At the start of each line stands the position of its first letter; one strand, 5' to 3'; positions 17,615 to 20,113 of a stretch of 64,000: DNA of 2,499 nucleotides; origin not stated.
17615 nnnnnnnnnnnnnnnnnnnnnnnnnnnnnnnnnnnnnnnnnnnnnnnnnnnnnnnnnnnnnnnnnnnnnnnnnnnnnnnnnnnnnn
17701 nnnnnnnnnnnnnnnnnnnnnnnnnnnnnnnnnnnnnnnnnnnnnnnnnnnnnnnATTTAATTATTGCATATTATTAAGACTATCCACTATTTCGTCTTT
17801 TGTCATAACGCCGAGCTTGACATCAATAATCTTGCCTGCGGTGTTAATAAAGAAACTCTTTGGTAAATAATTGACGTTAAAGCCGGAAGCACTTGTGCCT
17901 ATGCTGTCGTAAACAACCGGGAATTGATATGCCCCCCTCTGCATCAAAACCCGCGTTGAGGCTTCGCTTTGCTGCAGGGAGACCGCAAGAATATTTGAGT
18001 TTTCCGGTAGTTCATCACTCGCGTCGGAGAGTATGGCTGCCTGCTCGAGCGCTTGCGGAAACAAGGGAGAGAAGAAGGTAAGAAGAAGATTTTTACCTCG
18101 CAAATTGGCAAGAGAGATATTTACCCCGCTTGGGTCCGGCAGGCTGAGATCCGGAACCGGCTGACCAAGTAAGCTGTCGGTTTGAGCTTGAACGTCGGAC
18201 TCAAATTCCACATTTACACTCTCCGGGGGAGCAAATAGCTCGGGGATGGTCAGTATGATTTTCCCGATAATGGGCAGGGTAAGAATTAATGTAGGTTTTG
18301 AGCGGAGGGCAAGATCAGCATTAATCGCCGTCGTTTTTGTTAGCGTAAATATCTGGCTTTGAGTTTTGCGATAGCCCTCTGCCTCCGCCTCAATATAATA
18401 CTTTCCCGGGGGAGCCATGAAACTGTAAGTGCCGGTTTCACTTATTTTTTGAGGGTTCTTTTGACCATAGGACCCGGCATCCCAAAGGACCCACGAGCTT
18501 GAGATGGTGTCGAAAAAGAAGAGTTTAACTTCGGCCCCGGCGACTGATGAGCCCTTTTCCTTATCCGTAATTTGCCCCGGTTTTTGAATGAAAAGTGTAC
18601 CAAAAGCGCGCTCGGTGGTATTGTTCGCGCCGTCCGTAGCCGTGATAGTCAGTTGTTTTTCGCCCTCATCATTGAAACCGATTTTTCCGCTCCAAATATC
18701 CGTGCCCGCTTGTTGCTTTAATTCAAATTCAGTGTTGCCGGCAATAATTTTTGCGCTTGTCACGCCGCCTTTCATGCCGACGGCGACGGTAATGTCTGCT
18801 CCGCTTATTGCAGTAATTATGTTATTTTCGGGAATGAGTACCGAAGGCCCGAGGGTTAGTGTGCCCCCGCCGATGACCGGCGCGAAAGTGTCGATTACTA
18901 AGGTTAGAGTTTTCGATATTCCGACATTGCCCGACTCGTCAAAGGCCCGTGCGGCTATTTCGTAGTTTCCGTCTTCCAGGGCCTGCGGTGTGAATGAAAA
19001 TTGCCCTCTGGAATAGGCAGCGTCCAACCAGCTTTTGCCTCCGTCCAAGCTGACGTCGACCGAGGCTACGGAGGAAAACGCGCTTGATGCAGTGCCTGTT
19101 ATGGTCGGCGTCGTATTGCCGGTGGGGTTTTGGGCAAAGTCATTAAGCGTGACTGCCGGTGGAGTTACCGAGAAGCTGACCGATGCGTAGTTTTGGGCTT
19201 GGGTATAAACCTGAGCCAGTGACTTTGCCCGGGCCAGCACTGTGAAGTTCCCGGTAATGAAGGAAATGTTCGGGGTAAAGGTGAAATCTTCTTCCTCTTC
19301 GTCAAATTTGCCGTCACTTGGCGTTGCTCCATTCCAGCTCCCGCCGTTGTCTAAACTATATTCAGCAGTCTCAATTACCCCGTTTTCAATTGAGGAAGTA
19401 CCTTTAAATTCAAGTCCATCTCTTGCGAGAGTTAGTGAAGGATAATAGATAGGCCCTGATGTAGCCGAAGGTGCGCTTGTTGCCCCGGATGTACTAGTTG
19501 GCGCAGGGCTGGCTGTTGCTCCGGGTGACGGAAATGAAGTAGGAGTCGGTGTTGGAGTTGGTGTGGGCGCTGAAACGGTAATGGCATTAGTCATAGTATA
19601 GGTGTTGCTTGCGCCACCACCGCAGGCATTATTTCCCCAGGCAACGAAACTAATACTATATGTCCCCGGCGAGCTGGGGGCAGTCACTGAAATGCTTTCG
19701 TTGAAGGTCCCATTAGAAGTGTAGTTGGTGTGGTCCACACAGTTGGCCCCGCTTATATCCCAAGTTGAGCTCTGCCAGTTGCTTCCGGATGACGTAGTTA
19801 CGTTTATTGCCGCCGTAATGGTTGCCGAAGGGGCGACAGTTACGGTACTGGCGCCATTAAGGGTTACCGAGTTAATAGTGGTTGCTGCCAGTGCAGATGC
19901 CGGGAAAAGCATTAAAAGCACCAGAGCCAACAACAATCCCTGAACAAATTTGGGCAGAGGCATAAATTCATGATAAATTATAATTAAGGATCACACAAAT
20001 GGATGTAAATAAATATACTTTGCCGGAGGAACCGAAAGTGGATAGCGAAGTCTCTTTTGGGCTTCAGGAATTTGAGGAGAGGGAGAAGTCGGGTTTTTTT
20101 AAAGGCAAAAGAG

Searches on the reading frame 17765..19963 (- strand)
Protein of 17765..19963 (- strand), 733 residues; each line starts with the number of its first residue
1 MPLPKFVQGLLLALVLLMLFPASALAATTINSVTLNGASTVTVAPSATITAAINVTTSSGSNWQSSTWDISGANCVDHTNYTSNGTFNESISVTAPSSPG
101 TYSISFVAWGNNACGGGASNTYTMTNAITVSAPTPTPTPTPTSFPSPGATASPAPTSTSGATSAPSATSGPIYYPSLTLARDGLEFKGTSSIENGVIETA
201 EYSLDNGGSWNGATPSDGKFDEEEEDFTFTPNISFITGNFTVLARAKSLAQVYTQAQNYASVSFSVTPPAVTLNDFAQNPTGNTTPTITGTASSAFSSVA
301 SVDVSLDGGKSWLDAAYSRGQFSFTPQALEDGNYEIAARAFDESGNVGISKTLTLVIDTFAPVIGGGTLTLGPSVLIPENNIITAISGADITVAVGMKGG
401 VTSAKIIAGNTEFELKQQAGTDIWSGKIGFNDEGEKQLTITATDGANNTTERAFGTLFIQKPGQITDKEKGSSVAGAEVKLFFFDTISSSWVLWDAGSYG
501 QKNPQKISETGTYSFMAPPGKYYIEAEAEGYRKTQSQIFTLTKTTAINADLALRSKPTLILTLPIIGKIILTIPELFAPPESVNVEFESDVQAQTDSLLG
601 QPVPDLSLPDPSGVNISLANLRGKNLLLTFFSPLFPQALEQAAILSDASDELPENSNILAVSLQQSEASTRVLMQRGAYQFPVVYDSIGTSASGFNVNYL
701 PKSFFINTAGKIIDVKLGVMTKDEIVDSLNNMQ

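Call 62: search_protein_families(library=pfam, proteins=[window:17765-19963:-], max_evalue=0.00001)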
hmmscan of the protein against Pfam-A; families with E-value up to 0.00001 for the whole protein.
window:17765-19963:- (733 aa): 3 families
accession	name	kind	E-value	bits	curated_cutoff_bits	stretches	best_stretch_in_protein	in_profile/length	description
PF19077.6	Big_13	-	1.6e-12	48.2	27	1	279-359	22-102/102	Bacterial Ig-like domain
PF00578.27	AhpC-TSA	-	1.3e-11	44.9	26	1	600-713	2-122/124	AhpC/TSA family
PF08534.16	Redoxin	-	4.2e-08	33.5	26.6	1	600-723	3-139/148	Redoxin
